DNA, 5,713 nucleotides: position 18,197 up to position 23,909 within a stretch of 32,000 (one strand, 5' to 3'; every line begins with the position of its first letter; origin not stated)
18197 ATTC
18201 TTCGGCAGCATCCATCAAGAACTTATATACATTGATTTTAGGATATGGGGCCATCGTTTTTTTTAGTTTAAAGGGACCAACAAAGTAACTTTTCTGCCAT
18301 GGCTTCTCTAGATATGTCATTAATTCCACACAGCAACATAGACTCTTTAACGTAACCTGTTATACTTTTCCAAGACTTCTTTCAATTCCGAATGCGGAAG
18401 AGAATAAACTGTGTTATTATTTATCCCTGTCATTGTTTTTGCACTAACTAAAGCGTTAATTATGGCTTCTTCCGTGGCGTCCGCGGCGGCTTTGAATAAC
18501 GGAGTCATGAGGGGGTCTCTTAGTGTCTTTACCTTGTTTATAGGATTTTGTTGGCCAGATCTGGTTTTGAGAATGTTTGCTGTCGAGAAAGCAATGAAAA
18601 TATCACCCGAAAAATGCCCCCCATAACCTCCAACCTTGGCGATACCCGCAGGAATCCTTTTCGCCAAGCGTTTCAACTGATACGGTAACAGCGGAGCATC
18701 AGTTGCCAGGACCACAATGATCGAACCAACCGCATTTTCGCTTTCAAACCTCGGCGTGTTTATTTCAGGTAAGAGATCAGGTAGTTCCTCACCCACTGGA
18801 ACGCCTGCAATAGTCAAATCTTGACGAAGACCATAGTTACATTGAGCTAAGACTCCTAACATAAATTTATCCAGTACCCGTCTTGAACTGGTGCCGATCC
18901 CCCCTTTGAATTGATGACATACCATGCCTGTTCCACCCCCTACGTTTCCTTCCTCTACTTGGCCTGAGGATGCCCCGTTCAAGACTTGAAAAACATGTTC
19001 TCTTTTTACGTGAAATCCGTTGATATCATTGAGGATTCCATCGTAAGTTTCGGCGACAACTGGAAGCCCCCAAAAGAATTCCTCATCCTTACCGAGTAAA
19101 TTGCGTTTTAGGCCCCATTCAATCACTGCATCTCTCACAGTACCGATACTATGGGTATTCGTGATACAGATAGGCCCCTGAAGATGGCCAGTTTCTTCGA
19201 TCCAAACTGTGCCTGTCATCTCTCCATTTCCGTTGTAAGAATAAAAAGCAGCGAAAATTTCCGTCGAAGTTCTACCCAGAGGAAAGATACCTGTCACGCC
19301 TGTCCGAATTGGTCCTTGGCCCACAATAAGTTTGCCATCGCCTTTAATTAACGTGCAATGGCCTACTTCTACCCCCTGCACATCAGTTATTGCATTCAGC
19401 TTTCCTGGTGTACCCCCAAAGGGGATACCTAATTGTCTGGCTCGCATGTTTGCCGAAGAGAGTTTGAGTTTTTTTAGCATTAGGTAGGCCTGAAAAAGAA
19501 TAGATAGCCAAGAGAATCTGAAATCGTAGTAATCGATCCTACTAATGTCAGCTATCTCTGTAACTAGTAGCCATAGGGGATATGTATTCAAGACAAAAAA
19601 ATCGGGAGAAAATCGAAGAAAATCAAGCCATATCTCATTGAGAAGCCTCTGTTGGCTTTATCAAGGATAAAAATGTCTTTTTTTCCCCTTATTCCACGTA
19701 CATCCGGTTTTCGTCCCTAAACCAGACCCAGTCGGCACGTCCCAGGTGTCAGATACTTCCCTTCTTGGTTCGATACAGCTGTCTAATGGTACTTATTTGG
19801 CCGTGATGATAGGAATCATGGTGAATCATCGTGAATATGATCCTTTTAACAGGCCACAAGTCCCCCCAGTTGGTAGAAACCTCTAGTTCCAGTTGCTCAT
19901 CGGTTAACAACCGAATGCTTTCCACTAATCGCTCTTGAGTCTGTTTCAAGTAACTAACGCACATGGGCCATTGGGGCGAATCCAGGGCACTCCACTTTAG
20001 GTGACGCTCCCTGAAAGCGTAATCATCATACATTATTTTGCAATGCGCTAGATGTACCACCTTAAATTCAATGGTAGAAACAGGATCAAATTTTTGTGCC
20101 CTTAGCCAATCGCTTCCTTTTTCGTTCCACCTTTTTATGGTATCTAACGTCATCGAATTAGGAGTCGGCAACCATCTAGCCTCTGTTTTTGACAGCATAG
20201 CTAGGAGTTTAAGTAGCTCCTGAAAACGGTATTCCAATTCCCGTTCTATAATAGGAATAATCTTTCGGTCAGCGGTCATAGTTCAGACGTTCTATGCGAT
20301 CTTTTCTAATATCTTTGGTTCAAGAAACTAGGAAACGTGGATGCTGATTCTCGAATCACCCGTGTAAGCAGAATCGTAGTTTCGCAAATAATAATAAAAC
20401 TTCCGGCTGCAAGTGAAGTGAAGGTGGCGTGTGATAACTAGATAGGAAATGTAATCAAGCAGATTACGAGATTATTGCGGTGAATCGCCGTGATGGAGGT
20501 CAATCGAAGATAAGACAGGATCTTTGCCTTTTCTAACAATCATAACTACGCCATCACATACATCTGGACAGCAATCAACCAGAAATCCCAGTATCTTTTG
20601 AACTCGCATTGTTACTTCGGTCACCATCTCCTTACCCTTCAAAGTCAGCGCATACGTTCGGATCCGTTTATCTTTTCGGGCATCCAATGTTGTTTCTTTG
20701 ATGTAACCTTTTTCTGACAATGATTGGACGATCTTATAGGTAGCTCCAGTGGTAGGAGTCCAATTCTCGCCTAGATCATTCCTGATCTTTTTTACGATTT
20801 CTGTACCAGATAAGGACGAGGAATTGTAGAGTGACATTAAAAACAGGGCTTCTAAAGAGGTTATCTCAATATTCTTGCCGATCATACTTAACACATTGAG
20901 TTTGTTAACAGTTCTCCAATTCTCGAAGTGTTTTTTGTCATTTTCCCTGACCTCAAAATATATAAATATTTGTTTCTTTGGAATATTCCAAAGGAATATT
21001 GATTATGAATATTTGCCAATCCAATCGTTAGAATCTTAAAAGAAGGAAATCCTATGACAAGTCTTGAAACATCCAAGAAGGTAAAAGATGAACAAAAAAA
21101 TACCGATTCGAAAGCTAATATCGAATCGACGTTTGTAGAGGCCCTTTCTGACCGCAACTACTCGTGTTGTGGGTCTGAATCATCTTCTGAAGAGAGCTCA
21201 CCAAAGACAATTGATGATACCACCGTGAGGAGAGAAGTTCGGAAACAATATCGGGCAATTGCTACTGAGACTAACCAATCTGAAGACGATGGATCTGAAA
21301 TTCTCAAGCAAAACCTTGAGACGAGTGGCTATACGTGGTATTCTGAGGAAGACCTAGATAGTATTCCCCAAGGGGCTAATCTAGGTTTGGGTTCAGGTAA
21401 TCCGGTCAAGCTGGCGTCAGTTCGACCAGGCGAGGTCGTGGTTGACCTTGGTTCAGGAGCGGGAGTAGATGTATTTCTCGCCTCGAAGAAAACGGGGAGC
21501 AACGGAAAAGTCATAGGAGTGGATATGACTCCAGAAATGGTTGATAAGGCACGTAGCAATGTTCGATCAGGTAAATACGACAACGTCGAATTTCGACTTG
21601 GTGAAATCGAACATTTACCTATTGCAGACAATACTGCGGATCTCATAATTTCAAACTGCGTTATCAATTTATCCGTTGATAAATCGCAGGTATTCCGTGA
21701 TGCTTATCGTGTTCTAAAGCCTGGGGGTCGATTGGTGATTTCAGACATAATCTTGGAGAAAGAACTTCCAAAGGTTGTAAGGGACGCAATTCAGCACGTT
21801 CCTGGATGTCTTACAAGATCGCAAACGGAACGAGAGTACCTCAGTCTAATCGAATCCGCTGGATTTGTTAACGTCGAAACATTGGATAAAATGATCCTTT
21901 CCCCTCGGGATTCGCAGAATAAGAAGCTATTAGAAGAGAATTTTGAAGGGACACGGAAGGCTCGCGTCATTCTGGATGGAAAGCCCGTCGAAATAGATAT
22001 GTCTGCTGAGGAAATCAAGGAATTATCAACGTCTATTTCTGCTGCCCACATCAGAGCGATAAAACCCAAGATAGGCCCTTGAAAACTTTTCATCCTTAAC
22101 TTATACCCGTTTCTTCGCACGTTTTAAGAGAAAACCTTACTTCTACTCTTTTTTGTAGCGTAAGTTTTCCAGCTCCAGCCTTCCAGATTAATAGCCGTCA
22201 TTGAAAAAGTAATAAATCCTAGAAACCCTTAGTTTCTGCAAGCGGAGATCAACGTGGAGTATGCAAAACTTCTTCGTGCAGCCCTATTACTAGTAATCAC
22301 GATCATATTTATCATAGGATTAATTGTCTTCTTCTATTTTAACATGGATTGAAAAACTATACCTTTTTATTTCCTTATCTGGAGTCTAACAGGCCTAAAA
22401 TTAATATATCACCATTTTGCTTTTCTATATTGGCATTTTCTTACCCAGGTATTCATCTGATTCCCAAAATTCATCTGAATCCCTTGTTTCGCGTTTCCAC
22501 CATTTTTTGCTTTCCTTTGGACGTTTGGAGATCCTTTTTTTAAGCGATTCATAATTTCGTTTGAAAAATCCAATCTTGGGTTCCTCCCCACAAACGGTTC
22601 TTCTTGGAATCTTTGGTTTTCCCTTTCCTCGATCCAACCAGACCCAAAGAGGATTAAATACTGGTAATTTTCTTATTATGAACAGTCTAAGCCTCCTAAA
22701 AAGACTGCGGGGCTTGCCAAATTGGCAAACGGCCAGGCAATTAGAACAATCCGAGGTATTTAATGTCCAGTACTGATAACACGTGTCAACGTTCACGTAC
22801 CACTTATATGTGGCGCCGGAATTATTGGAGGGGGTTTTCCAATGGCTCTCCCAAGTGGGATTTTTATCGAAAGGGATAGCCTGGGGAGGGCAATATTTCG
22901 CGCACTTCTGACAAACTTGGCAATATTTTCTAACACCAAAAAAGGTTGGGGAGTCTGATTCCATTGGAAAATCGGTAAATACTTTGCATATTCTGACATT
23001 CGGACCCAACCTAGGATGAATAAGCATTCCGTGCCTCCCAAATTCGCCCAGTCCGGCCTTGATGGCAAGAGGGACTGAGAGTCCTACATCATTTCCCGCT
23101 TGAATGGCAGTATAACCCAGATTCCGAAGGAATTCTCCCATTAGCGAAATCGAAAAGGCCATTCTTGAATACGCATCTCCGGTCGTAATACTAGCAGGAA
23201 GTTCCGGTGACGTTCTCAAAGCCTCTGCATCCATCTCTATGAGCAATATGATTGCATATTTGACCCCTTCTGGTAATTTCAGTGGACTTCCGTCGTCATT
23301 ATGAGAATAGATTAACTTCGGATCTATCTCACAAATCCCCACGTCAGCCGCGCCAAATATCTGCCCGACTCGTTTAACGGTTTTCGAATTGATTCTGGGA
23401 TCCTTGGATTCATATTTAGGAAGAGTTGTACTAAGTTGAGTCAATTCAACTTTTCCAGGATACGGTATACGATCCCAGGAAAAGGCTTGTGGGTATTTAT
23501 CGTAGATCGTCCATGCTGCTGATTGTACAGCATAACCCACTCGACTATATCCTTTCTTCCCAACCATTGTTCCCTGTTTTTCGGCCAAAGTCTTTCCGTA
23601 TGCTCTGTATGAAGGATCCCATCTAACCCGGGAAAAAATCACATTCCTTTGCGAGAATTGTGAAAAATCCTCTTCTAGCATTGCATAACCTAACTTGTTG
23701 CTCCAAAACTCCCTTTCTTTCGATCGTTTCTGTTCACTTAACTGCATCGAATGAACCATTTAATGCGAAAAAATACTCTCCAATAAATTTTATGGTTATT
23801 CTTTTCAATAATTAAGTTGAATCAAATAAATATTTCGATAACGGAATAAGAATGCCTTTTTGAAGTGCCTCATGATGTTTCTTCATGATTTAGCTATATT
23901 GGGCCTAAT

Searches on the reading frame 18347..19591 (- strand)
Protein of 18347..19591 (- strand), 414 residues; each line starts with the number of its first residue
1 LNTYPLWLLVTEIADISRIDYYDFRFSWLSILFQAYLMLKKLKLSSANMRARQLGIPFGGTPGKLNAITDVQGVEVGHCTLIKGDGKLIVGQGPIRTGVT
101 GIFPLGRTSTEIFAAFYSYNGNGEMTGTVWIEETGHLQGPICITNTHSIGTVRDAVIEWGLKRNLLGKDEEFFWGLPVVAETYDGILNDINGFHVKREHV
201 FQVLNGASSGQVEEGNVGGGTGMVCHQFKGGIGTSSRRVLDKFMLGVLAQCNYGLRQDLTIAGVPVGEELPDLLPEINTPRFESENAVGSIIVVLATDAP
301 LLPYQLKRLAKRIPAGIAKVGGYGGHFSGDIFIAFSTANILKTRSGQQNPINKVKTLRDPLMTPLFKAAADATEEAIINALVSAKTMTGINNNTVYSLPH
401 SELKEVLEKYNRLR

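Call 6: search_protein_families(library=pfam, proteins=[window:18347-19591:-], max_evalue=0.1)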
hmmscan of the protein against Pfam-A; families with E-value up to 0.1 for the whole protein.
window:18347-19591:- (414 aa): 1 family
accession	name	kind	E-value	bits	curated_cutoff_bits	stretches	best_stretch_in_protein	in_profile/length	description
PF03576.19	Peptidase_S58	-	2.8e-111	372.4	23.9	1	66-394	1-306/307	Peptidase family S58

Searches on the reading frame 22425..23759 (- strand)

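Call 6: search_protein_families(library=pfam, proteins=[window:22425-23759:-], max_evalue=0.1)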
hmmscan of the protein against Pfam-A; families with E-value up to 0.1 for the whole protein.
window:22425-23759:- (444 aa): 4 families
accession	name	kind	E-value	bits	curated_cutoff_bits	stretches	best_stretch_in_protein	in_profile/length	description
PF12838.12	Fer4_7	-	2.7e-06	28.2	27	1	280-348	2-51/52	4Fe-4S dicluster domain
PF13484.11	Fer4_16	-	0.00013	23.1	30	1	280-347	2-65/66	4Fe-4S double cluster binding domain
PF00357.25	Integrin_alpha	-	0.0041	17.4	20.2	1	395-404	1-10/15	Integrin alpha cytoplasmic region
PF13486.11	Dehalogenase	-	0.0043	16.7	24.3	1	162-266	199-306/306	Reductive dehalogenase subunit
